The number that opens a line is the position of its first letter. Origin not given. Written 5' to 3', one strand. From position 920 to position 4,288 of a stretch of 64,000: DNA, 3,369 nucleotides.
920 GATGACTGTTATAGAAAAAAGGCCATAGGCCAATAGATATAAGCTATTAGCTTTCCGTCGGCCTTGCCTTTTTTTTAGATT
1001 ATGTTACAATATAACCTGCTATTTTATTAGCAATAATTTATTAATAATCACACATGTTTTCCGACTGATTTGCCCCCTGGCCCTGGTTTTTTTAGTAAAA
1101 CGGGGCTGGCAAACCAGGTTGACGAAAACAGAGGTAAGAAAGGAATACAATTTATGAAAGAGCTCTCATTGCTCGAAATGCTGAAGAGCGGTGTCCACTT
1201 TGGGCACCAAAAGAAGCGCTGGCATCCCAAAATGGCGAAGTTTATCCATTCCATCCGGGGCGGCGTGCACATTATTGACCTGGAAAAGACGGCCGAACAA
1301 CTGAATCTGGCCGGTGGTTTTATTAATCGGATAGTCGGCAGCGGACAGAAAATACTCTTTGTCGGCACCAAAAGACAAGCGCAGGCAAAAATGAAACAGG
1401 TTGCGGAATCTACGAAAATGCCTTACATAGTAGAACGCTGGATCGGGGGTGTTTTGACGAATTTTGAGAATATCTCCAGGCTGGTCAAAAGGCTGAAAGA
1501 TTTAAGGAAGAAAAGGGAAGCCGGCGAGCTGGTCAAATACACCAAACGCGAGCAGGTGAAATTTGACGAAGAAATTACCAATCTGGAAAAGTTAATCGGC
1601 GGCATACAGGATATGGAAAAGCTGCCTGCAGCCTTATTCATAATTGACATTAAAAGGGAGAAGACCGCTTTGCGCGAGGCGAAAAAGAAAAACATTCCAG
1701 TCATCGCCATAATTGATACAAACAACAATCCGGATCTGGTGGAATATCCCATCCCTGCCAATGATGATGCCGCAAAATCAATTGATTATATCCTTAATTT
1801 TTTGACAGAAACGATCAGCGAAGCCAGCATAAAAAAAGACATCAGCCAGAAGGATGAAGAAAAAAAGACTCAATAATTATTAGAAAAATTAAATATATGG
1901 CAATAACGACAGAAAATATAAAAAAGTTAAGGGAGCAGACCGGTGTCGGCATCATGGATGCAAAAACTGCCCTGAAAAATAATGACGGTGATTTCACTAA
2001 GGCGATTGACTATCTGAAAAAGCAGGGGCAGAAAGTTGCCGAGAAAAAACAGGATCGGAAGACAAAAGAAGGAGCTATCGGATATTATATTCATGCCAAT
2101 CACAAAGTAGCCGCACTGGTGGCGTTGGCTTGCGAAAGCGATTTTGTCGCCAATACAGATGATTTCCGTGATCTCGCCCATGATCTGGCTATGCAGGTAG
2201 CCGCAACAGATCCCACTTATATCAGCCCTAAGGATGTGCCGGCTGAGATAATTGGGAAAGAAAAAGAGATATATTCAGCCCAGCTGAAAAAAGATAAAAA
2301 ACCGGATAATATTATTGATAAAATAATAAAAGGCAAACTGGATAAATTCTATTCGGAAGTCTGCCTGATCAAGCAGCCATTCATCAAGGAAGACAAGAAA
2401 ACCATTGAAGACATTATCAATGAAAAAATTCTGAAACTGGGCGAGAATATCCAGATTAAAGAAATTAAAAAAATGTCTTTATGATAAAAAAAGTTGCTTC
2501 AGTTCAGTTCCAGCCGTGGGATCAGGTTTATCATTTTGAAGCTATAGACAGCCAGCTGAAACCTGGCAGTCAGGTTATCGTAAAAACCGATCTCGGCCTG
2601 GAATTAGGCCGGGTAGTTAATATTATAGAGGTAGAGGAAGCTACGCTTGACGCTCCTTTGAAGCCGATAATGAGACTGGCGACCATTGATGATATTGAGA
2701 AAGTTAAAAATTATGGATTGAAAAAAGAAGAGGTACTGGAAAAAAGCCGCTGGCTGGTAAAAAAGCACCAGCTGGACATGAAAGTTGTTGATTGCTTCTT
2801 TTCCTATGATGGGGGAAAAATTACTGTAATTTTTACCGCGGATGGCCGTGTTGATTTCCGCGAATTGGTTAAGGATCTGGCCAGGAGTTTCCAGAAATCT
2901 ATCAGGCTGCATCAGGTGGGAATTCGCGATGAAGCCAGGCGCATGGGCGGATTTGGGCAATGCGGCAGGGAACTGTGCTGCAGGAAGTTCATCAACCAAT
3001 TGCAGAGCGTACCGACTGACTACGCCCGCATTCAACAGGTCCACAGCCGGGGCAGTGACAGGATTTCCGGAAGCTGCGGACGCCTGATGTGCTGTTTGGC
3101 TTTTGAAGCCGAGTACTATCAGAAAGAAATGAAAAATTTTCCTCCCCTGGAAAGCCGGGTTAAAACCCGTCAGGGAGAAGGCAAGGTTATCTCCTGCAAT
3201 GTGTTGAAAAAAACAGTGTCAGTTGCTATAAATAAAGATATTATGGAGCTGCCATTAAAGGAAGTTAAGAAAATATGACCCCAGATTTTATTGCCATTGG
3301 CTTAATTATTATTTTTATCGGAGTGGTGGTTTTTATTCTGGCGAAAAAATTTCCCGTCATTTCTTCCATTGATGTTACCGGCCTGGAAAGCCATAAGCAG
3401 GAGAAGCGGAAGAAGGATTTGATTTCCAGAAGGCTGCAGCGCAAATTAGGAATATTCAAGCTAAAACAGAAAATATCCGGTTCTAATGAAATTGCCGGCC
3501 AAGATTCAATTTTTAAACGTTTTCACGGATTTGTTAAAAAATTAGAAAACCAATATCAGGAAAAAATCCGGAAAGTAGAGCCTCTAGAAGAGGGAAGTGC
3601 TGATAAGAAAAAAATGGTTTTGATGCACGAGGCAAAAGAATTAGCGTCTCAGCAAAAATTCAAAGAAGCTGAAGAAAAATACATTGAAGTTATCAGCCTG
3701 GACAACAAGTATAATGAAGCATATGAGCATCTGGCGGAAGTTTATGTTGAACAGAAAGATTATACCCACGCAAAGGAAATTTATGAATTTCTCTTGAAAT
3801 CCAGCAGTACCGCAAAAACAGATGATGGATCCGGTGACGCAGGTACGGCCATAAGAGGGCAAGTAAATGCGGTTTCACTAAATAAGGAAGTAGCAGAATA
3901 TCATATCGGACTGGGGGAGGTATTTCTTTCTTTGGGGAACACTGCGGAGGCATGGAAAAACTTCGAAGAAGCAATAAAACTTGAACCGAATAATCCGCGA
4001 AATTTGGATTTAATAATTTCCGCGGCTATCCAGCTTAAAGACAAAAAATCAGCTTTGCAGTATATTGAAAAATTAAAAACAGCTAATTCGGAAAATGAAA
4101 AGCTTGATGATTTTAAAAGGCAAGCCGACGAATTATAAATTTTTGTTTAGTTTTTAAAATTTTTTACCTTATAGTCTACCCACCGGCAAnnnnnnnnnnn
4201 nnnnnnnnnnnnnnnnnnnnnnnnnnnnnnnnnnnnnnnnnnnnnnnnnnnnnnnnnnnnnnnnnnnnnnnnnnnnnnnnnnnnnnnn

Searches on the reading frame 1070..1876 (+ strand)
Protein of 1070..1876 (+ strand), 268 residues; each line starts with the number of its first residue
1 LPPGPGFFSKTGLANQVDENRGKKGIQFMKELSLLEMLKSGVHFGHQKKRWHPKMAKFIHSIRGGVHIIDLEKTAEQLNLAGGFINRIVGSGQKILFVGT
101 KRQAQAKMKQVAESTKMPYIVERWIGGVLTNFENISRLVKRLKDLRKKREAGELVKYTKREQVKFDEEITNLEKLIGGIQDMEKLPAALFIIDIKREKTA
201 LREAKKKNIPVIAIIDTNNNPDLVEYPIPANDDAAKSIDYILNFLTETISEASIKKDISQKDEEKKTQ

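Call 38: search_protein_families(library=pfam, proteins=[window:1070-1876:+], max_evalue=0.001)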
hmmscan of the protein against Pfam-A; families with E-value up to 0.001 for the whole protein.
window:1070-1876:+ (268 aa): 2 families
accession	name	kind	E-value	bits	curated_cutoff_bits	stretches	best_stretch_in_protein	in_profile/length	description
PF00318.25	Ribosomal_S2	-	2.7e-83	278.9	26.1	1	37-251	1-215/216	Ribosomal protein S2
PF05511.16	ATP-synt_F6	-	0.00059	20.6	27.9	0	139-188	44-93/97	Mitochondrial ATP synthase coupling factor 6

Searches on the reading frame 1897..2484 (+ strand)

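Call 38: search_protein_families(library=pfam, proteins=[window:1897-2484:+], max_evalue=0.001)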
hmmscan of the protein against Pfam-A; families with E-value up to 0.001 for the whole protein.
window:1897-2484:+ (195 aa): 2 families
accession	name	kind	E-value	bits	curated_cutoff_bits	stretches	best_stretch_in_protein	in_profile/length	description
PF00889.24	EF_TS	-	3.2e-38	131.8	27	1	38-179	54-192/204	Elongation factor TS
PF25025.1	EF-Ts_N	-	0.00014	22.2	33.2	1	5-46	14-56/60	Elongation factor Ts, mitochondrial, N-terminal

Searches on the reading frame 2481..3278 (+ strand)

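Call 38: search_protein_families(library=pfam, proteins=[window:2481-3278:+], max_evalue=0.001)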
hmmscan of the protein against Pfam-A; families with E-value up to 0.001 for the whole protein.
window:2481-3278:+ (265 aa): 1 family
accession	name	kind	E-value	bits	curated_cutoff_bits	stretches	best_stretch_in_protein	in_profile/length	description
PF04468.17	PSP1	-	8e-26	90.6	27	1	61-146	1-86/86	PSP1 C-terminal conserved region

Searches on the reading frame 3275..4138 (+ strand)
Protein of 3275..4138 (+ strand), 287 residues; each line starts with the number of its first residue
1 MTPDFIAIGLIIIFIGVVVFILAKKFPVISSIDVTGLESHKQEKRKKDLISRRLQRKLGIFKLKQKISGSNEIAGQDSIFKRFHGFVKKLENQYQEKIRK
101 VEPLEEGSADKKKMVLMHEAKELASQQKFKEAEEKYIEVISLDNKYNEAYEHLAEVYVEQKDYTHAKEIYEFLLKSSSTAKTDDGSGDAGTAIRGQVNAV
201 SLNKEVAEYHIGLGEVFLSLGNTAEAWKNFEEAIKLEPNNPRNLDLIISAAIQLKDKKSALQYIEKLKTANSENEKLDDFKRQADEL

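Call 38: search_protein_families(library=pfam, proteins=[window:3275-4138:+], max_evalue=0.001)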
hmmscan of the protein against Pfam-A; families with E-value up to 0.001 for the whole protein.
window:3275-4138:+ (287 aa): 13 families
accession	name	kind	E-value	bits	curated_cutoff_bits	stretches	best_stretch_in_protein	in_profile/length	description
PF13414.12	TPR_11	-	1.7e-11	44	26.8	2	121-160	2-41/42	TPR repeat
PF07719.23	TPR_2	-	3.2e-11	42.9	27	1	207-240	1-34/34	Tetratricopeptide repeat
PF13181.12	TPR_8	-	2.7e-10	40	25.7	0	207-240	1-34/34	Tetratricopeptide repeat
PF14559.12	TPR_19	-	1e-08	35.8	25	0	124-171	2-49/68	Tetratricopeptide repeat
PF13432.12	TPR_16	-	4.1e-08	34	32.7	0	119-166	3-50/65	Tetratricopeptide repeat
PF13428.12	TPR_14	-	5.7e-08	33.1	23.5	0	210-242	4-36/44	Tetratricopeptide repeat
PF23914.1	TPR_CcmH_CycH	-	9.5e-08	32.5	42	0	191-273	68-153/158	Cytochrome c-type biogenesis protein H TPR domain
PF00515.34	TPR_1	-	1.2e-07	31.7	27.8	1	207-240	1-34/34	Tetratricopeptide repeat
PF13424.12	TPR_12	-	1.3e-05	25.7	30.1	0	205-235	43-73/77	Tetratricopeptide repeat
PF13174.12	TPR_6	-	5.2e-05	24.1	26.3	0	148-175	1-28/33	Tetratricopeptide repeat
PF12895.13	ANAPC3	-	0.00019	22.1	27.2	0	213-266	29-81/82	Anaphase-promoting complex, cyclosome, subunit 3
PF24575.1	TPR_Slam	-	0.00026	21.8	35.2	0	87-168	20-102/104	Surface lipoprotein assembly modifier, N-terminal TPR repeats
PF13176.12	TPR_7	-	0.00054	20.3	27.9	0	149-171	1-23/36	Tetratricopeptide repeat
